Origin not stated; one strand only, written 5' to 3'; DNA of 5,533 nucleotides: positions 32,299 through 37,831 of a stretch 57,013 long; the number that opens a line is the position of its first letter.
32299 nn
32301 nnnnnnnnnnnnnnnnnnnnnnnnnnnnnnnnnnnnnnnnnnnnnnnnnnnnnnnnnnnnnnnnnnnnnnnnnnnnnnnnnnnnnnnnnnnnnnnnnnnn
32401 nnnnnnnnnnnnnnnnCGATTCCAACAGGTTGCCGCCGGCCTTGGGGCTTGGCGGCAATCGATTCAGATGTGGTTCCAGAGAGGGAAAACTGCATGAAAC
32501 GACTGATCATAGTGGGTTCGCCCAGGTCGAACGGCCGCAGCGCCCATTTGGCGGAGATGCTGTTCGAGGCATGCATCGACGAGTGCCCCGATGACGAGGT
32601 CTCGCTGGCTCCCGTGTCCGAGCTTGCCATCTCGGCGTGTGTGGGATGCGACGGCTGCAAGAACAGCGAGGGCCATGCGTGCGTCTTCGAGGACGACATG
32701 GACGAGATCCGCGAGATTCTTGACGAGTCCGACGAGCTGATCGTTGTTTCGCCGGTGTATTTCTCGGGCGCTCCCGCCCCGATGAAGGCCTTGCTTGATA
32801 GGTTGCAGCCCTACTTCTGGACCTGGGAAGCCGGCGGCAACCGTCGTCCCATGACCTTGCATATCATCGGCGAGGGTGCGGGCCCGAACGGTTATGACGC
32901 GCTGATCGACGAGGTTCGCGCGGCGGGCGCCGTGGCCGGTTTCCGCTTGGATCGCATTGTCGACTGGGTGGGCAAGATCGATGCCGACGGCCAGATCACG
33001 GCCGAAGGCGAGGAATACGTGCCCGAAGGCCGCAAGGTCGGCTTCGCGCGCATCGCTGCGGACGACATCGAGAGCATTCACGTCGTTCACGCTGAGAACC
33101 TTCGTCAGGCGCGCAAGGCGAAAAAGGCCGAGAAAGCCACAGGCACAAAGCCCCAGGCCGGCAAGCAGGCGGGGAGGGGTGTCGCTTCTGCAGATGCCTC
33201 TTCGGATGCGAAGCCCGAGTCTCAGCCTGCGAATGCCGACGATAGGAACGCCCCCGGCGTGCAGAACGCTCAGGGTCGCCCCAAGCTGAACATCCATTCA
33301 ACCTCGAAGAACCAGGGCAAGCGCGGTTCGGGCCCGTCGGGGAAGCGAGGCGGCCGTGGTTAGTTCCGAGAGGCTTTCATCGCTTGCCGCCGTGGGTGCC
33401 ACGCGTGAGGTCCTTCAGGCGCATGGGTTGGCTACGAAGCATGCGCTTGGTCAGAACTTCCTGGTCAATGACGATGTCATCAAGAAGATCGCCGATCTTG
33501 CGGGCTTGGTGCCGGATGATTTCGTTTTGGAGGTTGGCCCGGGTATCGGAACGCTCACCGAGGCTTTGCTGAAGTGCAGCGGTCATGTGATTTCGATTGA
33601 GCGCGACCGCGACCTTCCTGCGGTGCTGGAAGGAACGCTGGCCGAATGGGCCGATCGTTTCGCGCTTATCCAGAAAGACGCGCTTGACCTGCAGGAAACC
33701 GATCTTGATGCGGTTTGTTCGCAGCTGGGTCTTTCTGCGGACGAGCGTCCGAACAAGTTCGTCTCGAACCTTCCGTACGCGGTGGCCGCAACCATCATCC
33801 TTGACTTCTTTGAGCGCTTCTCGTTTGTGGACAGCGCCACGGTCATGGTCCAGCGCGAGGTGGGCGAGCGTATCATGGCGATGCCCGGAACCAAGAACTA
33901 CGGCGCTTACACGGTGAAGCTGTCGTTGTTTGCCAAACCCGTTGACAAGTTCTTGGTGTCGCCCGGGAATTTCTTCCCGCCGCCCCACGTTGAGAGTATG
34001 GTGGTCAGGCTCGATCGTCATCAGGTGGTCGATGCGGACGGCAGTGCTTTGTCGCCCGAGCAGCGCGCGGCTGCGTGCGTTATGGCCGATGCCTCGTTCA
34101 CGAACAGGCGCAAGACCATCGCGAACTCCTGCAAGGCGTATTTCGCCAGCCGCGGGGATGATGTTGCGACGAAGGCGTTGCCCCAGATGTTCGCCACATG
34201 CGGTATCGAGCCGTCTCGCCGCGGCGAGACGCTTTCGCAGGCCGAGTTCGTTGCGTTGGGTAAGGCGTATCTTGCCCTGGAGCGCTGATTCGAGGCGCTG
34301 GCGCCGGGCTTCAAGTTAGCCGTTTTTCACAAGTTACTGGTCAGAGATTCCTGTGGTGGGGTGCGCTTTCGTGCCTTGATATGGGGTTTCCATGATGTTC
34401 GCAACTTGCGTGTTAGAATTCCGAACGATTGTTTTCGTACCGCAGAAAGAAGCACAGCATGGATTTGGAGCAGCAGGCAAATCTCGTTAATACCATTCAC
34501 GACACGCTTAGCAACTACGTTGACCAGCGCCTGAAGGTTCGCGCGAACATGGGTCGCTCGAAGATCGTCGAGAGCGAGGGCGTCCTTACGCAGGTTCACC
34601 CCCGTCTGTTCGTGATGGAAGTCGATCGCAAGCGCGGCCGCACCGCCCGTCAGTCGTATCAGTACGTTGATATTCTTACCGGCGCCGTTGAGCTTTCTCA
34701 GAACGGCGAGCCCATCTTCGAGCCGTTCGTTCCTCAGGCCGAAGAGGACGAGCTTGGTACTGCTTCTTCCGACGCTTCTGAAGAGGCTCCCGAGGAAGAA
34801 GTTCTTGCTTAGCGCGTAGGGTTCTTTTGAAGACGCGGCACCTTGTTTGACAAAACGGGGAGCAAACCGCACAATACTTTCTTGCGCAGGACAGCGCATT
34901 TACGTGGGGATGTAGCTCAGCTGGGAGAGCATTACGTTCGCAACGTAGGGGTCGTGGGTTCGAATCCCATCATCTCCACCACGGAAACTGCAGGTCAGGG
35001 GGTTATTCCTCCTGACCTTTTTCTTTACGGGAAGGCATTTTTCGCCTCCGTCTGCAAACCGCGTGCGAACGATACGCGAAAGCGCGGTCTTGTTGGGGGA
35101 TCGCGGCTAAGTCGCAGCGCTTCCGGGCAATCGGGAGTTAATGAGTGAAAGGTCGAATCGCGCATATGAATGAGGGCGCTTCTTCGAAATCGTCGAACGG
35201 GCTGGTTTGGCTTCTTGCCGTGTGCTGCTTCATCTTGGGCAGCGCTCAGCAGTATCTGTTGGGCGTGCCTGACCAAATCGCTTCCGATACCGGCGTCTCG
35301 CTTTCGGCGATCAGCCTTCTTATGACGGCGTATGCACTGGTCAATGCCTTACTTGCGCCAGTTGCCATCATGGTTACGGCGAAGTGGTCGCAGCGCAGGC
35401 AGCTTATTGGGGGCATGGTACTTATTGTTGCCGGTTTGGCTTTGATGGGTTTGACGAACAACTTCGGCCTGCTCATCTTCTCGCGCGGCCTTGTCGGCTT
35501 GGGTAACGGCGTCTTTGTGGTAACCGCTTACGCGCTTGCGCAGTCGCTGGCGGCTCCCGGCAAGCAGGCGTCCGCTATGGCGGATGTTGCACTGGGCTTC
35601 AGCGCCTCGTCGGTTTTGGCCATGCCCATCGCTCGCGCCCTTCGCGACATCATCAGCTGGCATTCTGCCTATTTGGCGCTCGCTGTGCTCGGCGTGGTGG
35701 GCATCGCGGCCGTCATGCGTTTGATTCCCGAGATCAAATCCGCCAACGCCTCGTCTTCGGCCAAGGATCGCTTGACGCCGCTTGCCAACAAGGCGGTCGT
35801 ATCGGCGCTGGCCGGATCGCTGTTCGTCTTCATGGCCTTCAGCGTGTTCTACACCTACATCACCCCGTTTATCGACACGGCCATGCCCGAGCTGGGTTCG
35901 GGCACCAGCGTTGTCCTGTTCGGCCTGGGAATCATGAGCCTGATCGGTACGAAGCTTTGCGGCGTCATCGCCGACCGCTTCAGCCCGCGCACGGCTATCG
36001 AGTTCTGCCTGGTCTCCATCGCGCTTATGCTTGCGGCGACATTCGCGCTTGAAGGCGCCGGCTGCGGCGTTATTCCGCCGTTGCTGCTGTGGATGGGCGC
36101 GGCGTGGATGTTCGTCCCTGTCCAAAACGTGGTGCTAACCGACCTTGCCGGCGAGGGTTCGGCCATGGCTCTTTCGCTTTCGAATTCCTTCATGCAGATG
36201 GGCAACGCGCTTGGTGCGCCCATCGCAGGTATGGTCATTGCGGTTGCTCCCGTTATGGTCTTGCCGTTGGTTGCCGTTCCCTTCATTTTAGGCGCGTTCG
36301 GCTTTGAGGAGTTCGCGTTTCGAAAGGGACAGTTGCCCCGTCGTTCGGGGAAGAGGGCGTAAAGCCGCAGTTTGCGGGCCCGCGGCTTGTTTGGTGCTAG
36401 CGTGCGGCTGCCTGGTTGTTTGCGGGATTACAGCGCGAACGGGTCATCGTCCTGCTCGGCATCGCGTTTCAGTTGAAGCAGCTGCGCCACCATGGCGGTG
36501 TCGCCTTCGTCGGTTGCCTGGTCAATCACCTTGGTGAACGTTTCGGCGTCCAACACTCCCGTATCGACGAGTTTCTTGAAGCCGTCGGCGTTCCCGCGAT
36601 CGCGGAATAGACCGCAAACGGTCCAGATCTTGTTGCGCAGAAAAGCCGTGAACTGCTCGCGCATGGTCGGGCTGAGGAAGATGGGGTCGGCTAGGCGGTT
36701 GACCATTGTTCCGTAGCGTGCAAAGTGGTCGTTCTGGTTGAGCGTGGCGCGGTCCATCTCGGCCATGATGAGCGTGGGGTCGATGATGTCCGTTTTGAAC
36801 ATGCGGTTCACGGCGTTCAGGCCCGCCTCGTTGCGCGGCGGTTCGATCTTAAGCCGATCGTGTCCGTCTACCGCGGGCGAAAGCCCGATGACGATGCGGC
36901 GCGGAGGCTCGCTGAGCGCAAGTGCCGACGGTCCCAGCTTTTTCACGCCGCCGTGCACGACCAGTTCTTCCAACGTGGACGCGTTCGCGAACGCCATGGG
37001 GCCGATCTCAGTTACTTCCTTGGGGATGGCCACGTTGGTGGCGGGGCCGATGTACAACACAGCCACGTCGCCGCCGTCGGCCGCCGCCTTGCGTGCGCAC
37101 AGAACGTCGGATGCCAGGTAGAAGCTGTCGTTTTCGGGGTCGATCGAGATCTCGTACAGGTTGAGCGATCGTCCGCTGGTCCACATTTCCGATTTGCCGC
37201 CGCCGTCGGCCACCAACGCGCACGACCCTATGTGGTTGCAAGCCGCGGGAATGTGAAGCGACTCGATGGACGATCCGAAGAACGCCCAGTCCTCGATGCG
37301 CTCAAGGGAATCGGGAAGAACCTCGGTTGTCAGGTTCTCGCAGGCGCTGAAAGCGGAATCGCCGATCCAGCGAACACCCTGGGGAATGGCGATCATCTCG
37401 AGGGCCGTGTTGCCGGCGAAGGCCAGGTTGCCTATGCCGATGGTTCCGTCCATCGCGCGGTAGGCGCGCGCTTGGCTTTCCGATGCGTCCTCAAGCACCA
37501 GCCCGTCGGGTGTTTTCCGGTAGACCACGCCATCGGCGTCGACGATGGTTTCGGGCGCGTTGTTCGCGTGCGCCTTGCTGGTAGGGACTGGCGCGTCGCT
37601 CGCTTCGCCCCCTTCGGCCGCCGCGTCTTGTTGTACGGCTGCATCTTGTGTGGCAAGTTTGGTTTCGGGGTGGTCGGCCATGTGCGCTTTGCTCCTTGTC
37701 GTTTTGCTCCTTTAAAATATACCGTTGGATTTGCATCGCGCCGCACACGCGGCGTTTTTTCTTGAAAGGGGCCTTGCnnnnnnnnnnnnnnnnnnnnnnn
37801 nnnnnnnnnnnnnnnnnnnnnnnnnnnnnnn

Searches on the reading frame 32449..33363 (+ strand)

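Call 36: search_protein_families(library=pfam, proteins=[window:32449-33363:+], max_evalue=0.001)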
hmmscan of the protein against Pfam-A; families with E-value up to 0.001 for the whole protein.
window:32449-33363:+ (304 aa): 2 families
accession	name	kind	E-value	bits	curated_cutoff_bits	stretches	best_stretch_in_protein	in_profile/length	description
PF03358.20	FMN_red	-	1.9e-17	63.7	24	1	16-127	1-99/152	NADPH-dependent FMN reductase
PF02525.22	Flavodoxin_2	-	4.1e-09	36.9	27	1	16-127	1-114/198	Flavodoxin-like fold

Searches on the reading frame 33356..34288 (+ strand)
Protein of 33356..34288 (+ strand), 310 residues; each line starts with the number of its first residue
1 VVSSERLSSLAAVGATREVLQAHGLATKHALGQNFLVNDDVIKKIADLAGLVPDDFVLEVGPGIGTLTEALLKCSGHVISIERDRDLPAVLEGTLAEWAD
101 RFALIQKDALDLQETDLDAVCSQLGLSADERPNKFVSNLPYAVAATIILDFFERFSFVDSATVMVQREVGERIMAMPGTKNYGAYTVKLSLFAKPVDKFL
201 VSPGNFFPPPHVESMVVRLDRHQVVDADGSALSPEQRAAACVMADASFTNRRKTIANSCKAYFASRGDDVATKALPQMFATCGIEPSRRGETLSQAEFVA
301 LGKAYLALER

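Call 36: search_protein_families(library=pfam, proteins=[window:33356-34288:+], max_evalue=0.001)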
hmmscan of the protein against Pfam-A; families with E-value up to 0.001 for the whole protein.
window:33356-34288:+ (310 aa): 2 families
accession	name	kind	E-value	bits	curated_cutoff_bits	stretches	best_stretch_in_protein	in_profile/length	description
PF00398.26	RrnaAD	-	8e-38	130.5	24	1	27-260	4-224/263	Ribosomal RNA adenine dimethylase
PF13649.12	Methyltransf_25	-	0.0001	23.3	27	1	57-135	1-85/97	Methyltransferase domain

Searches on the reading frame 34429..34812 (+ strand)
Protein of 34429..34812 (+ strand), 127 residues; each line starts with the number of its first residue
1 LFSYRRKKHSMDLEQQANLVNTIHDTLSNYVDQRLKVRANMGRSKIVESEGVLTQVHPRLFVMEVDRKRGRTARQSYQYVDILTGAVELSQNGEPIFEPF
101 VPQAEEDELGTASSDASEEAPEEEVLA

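Call 36: search_protein_families(library=pfam, proteins=[window:34429-34812:+], max_evalue=0.001)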
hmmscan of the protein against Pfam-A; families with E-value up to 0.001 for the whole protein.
window:34429-34812:+ (127 aa): 1 family
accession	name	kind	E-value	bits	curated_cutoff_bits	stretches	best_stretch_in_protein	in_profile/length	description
PF06257.17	VEG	-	2.5e-23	82.3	25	1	20-89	3-72/73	Biofilm formation stimulator VEG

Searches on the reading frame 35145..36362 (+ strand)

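Call 36: search_protein_families(library=pfam, proteins=[window:35145-36362:+], max_evalue=0.001)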
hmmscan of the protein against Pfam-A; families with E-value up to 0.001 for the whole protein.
window:35145-36362:+ (405 aa): 1 family
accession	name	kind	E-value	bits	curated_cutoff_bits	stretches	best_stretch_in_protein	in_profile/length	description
PF07690.21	MFS_1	-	2.1e-35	122.7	33.4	1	25-358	2-347/347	Major Facilitator Superfamily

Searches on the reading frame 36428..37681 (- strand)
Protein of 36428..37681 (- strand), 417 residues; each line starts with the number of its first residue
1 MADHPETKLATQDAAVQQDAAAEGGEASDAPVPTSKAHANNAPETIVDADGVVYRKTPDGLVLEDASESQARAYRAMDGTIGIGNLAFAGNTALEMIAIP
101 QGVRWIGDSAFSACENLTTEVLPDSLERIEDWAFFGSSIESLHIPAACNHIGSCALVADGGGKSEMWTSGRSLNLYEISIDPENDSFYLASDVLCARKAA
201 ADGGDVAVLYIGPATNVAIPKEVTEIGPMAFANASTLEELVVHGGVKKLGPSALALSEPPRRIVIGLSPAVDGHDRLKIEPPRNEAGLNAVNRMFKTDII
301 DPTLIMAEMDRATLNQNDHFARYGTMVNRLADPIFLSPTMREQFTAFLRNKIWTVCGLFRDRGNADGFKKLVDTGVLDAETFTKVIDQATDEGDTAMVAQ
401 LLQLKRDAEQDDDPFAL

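Call 36: search_protein_families(library=pfam, proteins=[window:36428-37681:-], max_evalue=0.001)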
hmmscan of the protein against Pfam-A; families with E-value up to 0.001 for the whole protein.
window:36428-37681:- (417 aa): 1 family
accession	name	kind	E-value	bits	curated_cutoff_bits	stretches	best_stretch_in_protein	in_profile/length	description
PF13306.12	LRR_5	-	8.6e-20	71.4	27.7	1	83-155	3-74/127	BspA type Leucine rich repeat region (6 copies)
